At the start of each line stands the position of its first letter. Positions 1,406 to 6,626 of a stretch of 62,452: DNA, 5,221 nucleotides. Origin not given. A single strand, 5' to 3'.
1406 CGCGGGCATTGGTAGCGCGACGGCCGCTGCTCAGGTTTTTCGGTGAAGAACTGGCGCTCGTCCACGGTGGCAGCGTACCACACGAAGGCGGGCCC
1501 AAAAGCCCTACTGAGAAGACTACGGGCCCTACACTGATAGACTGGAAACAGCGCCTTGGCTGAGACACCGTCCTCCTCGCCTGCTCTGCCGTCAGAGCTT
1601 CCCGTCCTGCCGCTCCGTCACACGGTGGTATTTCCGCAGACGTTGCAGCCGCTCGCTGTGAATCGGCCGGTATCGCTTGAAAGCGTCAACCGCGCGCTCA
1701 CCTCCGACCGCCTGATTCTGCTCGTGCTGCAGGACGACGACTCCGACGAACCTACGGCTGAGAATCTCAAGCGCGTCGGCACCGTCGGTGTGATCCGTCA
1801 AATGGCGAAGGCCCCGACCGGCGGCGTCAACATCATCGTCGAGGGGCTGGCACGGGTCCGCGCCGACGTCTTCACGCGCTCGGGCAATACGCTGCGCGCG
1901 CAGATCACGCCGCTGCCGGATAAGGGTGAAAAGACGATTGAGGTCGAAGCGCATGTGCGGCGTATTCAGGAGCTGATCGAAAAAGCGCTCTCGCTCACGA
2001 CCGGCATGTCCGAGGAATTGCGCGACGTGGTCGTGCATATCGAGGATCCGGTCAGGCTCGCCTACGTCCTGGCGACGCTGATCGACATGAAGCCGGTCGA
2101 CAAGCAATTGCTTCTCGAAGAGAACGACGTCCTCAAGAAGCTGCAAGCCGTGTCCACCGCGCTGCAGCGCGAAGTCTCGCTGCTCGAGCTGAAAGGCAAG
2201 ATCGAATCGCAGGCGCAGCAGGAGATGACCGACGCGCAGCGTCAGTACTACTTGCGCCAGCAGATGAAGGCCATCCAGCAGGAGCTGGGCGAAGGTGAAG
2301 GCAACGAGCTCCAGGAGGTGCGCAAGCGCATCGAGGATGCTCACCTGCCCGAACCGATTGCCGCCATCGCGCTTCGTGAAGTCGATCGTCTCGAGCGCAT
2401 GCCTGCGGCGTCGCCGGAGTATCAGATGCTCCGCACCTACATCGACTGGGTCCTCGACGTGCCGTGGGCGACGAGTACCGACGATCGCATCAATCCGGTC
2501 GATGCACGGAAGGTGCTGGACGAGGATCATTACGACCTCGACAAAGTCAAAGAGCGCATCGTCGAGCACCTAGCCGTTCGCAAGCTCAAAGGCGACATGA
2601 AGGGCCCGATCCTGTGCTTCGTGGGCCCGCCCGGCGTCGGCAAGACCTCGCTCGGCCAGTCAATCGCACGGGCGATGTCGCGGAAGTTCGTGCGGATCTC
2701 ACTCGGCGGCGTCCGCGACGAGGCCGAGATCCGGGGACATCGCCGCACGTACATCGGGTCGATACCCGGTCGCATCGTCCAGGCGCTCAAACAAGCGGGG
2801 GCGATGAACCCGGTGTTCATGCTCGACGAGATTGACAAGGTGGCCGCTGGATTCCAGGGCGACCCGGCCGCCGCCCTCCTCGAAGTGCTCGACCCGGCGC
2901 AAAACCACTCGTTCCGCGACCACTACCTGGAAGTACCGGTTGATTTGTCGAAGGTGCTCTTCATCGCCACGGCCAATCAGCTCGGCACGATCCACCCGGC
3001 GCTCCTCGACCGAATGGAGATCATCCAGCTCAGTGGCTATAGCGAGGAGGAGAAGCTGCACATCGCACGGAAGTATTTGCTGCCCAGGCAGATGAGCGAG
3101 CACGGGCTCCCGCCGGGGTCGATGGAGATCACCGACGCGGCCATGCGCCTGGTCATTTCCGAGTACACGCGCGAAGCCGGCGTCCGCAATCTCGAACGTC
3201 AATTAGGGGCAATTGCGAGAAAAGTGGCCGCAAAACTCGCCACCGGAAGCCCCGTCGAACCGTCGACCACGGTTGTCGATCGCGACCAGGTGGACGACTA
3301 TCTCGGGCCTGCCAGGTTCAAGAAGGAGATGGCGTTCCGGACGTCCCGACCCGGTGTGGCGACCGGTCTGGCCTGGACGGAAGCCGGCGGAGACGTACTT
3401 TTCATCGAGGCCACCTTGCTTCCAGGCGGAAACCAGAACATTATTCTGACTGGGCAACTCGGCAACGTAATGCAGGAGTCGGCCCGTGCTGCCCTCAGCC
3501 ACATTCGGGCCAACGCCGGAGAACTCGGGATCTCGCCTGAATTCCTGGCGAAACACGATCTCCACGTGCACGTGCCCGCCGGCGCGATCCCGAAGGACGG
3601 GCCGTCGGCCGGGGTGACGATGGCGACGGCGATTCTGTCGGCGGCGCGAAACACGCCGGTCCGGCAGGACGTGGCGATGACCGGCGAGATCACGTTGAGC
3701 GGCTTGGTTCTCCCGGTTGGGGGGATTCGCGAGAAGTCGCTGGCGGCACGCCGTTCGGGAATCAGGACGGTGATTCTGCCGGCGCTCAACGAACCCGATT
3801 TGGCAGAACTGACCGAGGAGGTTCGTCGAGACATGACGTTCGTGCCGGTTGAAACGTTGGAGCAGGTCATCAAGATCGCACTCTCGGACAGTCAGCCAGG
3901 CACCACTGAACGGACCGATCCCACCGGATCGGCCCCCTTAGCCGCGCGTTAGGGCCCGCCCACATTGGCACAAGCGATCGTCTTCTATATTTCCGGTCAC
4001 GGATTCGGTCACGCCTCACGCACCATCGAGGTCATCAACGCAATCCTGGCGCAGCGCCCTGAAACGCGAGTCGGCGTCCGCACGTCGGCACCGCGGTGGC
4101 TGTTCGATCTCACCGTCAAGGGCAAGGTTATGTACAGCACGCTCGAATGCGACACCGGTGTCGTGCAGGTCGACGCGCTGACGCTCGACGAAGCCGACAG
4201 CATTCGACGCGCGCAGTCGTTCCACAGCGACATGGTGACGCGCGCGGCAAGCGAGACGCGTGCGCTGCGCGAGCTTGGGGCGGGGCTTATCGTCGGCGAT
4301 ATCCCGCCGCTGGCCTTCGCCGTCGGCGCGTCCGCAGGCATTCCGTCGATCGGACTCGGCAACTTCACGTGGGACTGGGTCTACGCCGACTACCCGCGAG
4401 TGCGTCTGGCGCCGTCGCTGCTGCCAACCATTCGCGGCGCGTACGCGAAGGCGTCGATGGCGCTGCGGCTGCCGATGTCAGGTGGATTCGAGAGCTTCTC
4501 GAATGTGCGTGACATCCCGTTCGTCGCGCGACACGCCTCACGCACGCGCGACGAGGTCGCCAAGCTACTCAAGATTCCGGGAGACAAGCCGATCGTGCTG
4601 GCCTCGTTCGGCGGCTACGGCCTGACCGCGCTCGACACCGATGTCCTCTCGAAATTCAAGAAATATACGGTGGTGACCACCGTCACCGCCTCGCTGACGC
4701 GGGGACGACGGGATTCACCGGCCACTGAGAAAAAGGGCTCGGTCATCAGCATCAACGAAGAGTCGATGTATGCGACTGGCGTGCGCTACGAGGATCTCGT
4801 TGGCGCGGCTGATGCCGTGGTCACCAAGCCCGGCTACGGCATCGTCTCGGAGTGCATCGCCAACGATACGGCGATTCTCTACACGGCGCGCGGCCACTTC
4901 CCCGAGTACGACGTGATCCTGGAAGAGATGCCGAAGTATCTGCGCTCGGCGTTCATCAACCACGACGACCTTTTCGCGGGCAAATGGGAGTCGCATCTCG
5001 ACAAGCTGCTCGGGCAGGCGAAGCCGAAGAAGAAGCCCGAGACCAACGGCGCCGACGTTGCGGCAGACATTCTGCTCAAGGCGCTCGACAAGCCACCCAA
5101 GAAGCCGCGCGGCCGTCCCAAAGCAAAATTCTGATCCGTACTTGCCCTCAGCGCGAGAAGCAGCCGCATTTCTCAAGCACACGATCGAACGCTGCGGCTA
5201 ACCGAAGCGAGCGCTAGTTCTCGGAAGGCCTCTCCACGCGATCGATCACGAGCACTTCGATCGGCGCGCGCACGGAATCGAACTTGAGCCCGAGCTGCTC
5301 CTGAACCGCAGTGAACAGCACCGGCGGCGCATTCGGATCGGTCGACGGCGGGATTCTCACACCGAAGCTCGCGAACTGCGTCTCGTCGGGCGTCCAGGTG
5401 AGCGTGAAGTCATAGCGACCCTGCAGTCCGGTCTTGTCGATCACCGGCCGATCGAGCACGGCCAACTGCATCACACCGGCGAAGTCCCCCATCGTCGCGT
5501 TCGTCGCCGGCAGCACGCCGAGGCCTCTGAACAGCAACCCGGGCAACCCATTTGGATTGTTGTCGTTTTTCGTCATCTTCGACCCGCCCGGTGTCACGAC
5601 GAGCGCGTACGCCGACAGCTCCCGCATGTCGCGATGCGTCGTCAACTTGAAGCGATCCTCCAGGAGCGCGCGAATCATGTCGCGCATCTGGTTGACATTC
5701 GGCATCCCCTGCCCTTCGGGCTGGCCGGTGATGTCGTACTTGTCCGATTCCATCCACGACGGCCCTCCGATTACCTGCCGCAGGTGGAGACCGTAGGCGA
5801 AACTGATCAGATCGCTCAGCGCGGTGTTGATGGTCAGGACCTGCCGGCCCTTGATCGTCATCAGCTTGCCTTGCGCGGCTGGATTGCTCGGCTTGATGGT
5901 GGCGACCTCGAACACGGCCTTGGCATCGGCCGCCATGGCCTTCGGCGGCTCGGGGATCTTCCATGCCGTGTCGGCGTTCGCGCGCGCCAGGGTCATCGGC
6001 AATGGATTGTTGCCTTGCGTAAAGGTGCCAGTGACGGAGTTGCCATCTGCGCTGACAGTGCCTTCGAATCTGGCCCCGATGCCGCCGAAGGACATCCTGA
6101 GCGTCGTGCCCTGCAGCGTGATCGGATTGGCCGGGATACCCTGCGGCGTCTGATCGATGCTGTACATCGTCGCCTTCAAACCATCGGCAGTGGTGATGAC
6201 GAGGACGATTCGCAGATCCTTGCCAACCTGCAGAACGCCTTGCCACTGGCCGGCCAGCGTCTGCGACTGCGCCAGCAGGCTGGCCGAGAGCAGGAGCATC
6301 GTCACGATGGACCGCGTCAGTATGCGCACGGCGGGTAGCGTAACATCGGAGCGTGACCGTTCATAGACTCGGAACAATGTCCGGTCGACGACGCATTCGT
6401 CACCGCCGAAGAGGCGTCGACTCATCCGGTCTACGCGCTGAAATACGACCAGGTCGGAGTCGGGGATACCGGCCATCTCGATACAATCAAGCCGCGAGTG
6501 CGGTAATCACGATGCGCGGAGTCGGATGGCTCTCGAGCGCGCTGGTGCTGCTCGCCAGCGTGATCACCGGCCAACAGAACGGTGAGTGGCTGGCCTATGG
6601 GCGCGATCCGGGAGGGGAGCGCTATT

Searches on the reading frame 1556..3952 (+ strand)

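Call 14: search_protein_families(library=pfam, proteins=[window:1556-3952:+], max_evalue=0.00001)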
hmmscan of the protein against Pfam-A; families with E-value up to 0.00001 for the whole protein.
window:1556-3952:+ (798 aa): 7 families
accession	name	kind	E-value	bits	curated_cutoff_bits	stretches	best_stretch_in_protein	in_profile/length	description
PF05362.19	Lon_C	-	1.8e-83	279.6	21.1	1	574-777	2-204/205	Lon protease (S16) C-terminal proteolytic domain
PF02190.22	LON_substr_bdg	-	1.3e-41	143.2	28.7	1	14-205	1-200/200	ATP-dependent protease La (LON) substrate-binding domain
PF00004.35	AAA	-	1.7e-25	90.4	21.2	1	353-492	1-128/131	ATPase family associated with various cellular activities (AAA)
PF22667.2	Lon_lid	-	1.7e-20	72.8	27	1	515-565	2-52/57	Lon protease AAA+ ATPase lid domain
PF07728.20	AAA_5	-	3.3e-10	40.5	22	1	353-487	2-139/139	AAA domain (dynein-related subfamily)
PF13541.12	ChlI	-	1.3e-08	35.2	27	1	625-745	8-121/121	Subunit ChlI of Mg-chelatase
PF07724.20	AAA_2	-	9.4e-06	26.2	27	0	354-474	7-124/166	AAA domain (Cdc48 subfamily)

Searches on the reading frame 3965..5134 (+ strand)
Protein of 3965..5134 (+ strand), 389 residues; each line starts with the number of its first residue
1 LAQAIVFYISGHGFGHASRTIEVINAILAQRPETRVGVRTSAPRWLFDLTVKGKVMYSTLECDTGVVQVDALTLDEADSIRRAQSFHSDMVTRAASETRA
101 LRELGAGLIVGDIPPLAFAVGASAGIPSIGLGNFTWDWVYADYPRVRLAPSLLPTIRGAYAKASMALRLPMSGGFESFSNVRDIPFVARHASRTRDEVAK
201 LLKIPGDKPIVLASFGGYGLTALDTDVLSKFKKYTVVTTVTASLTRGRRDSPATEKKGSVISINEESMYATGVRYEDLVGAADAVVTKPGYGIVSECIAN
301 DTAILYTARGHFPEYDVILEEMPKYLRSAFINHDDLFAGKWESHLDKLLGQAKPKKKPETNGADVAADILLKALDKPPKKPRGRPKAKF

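Call 48: find_encoding_contigs(protein=window:3965-5134:+, flank=2500, max_places=5)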
Protein window:3965-5134:+ (389 aa): 4 contigs read that carry it; 3 places shown.
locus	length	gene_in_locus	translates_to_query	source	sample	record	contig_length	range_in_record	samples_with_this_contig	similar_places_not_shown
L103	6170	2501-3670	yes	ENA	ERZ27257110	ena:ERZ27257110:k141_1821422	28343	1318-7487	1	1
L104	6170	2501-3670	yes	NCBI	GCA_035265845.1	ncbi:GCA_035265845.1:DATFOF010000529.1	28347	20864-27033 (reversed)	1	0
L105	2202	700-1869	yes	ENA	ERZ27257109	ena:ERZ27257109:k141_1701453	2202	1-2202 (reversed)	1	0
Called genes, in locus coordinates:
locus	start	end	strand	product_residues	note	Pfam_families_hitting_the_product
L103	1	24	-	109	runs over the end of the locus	-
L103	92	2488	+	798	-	PF02190:LON_substr_bdg, PF07724:AAA_2 (faint), PF00004:AAA, PF07728:AAA_5, PF22667:Lon_lid, PF05362:Lon_C, PF13541:ChlI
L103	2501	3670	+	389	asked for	-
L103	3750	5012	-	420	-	PF12543:DUF3738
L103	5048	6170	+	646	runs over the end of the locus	PF01011:PQQ, PF13360:PQQ_2 (weak), PF13570:Beta-prop_ACSF4 (faint), PF13360:PQQ_2 (weak)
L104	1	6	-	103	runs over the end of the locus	-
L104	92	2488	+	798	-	PF02190:LON_substr_bdg, PF07724:AAA_2 (faint), PF00004:AAA, PF07728:AAA_5, PF22667:Lon_lid, PF05362:Lon_C, PF13541:ChlI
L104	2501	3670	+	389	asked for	-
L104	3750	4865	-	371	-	PF12543:DUF3738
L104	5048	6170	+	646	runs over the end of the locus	PF01011:PQQ, PF13360:PQQ_2 (weak), PF13570:Beta-prop_ACSF4 (faint), PF13360:PQQ_2 (weak)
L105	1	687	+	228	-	?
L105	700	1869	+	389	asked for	-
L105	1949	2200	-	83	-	?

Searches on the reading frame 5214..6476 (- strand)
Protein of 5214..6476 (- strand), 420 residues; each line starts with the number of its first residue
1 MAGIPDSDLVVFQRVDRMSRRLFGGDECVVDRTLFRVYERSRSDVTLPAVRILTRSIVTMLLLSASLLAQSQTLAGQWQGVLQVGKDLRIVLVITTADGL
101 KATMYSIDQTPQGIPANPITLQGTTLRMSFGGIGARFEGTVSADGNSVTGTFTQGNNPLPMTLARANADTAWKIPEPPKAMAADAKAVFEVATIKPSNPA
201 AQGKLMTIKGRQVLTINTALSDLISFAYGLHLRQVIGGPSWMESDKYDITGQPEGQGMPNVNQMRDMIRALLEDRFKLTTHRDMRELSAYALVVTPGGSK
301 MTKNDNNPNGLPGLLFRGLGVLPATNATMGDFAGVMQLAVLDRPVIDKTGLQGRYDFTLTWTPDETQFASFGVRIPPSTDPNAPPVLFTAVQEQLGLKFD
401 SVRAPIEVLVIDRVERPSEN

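Call 43: search_protein_families(library=pfam, proteins=[window:5214-6476:-], max_evalue=0.001)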
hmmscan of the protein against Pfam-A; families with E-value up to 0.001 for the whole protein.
window:5214-6476:- (420 aa): 1 family
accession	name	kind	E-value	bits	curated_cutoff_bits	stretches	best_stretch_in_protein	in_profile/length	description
PF12543.13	DUF3738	-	1.6e-60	204.9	22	1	222-414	2-190/190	Protein of unknown function (DUF3738)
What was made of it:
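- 5214..6476 (-): DUF3738 gene that flanks the methyltransferase in relatives. It marks the right edge of the deletion. Pfam DUF3738 (E=1.6e-60, call 43).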
